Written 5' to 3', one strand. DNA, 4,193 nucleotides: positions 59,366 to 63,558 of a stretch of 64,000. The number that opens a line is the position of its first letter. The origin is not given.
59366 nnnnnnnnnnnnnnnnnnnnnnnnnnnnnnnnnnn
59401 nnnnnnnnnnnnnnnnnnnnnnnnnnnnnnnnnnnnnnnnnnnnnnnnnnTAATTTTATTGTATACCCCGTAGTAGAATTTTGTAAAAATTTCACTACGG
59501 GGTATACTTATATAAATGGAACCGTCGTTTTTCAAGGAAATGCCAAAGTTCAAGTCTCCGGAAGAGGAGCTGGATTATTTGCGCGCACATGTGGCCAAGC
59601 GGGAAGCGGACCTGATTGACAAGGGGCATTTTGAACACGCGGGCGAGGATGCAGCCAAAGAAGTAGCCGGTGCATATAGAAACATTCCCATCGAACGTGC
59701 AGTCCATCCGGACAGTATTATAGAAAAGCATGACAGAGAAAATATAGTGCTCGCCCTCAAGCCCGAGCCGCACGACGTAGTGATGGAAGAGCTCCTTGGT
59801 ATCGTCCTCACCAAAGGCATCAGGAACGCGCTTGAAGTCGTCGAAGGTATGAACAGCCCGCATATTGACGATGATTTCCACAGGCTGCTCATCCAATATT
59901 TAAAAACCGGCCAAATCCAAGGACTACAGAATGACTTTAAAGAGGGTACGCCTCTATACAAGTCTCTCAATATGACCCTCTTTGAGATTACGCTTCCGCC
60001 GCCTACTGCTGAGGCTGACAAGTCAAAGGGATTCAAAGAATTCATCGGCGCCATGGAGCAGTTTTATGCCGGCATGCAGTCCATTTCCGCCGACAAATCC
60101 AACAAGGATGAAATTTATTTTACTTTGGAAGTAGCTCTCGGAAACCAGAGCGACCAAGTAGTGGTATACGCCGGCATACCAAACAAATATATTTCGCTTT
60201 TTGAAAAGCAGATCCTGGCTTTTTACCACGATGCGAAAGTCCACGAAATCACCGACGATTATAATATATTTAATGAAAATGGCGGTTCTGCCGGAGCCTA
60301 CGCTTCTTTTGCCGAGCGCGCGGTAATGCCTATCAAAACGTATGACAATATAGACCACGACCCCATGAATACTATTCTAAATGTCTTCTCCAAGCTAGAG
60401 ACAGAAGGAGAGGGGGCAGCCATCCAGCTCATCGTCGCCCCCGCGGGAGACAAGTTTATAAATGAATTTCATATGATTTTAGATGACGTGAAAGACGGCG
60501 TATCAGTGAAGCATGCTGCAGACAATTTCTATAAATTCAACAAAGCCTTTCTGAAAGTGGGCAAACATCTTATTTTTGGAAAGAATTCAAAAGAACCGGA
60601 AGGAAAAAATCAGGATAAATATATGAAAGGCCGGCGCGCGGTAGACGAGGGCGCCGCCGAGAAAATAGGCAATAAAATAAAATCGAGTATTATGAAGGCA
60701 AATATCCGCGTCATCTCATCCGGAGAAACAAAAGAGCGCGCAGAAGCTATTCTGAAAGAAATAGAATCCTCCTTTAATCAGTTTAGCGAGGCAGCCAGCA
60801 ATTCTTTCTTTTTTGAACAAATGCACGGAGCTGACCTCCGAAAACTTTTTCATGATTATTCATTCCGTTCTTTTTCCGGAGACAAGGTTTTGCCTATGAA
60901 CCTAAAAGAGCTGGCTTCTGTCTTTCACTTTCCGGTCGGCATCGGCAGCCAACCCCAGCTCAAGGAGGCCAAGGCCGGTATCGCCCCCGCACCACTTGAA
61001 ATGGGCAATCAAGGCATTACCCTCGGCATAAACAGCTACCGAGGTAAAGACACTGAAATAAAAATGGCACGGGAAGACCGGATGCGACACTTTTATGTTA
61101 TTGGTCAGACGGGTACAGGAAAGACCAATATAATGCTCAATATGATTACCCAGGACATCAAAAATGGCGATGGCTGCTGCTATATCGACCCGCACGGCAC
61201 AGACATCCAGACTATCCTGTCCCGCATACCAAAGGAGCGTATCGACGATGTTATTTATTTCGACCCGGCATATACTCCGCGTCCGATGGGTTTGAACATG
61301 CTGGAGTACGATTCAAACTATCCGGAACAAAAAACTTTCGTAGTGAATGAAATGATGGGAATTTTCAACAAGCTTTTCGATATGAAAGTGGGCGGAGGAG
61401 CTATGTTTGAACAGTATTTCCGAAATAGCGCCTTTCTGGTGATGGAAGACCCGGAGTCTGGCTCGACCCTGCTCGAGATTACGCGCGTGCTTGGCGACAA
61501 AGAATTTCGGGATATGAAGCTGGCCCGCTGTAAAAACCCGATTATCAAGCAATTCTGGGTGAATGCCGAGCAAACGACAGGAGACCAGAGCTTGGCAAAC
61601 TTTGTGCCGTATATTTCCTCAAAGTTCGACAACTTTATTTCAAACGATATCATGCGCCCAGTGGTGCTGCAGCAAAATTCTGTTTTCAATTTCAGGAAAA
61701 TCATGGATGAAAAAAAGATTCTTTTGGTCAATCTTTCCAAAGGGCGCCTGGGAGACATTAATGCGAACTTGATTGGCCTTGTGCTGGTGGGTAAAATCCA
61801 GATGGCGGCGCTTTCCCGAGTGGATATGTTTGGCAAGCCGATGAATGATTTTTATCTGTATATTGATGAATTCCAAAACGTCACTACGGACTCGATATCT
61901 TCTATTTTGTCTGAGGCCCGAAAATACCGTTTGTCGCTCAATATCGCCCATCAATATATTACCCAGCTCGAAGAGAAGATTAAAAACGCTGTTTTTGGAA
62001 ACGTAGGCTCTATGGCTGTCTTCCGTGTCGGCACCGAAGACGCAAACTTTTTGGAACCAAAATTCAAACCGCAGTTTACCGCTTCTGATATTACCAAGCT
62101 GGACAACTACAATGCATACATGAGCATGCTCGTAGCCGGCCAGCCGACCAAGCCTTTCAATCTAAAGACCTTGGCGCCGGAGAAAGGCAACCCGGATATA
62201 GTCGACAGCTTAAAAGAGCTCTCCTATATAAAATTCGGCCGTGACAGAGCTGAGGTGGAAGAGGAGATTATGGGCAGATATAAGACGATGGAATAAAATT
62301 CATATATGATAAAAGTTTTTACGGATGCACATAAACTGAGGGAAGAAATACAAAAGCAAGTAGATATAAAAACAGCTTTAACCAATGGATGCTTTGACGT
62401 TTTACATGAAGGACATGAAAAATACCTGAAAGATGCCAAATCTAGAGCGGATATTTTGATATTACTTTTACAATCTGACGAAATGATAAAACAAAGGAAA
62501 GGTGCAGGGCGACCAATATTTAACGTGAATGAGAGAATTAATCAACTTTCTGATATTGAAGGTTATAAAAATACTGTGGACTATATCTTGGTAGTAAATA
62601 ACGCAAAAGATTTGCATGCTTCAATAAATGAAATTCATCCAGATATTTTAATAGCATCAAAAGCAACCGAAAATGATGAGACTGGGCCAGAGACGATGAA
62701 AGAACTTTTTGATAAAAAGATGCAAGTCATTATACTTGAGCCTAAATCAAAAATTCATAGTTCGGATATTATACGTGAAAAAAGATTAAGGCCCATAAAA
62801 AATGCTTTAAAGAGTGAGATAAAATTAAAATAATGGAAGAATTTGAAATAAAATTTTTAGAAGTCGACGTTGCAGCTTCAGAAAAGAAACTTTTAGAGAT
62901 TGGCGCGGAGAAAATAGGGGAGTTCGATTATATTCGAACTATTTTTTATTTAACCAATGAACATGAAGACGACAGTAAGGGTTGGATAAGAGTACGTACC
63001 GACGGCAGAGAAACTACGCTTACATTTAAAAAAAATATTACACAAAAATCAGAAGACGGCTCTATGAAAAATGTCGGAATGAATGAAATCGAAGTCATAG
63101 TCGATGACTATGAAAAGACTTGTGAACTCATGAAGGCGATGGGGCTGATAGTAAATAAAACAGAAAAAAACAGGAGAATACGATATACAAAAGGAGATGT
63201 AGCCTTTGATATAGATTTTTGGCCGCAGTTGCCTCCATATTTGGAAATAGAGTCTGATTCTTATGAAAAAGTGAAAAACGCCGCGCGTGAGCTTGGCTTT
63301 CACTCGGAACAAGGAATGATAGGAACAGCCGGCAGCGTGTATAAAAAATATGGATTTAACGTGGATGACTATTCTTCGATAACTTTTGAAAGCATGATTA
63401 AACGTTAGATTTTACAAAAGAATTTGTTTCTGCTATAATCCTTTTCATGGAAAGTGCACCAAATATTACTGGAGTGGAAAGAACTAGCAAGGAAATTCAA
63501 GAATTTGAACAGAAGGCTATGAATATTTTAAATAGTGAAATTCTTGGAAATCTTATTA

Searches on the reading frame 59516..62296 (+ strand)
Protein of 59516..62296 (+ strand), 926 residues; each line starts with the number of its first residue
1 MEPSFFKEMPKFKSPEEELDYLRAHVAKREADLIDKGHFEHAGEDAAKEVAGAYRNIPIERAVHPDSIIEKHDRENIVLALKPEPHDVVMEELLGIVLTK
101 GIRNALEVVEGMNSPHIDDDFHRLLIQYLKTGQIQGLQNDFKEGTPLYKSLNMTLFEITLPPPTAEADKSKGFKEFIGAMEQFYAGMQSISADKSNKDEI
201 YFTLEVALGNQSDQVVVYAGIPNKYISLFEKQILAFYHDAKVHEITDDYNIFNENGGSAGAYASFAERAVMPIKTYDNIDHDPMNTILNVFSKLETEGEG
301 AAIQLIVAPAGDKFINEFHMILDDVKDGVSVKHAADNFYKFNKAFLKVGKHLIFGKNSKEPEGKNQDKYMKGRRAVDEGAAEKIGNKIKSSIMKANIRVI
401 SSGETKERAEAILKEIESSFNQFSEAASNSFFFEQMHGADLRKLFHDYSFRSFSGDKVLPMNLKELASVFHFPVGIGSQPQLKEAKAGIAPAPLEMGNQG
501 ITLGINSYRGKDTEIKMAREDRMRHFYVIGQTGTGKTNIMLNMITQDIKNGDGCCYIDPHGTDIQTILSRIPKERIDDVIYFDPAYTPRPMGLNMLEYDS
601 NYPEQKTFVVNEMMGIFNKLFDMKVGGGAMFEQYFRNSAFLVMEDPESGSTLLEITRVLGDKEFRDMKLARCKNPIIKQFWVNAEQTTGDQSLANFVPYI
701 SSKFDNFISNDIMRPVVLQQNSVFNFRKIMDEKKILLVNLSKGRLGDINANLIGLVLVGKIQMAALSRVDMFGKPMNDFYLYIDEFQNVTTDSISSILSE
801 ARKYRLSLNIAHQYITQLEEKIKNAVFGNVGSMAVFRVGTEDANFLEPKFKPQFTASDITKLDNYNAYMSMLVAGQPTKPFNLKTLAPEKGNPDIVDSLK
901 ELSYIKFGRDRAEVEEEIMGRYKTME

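Call 62: search_protein_families(library=pfam, proteins=[window:59516-62296:+], max_evalue=0.0001)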
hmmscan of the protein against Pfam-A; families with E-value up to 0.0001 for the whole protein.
window:59516-62296:+ (926 aa): 2 families
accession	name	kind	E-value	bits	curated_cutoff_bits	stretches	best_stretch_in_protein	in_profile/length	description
PF12696.13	TraG-D_C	-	1.2e-05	25.7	22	1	779-840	2-66/126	TraM recognition site of TraD and TraG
PF10412.15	TrwB_AAD_bind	-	4.2e-05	23.1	20.5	0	517-562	9-54/387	Type IV secretion-system coupling protein DNA-binding domain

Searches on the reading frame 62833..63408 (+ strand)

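Call 62: search_protein_families(library=pfam, proteins=[window:62833-63408:+], max_evalue=0.0001)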
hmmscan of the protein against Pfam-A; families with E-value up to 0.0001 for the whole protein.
window:62833-63408:+ (191 aa): 1 family
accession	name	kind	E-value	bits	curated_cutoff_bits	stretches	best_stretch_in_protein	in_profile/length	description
PF01928.26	CYTH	-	6.5e-11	42.8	23.2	1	1-159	1-166/179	CYTH domain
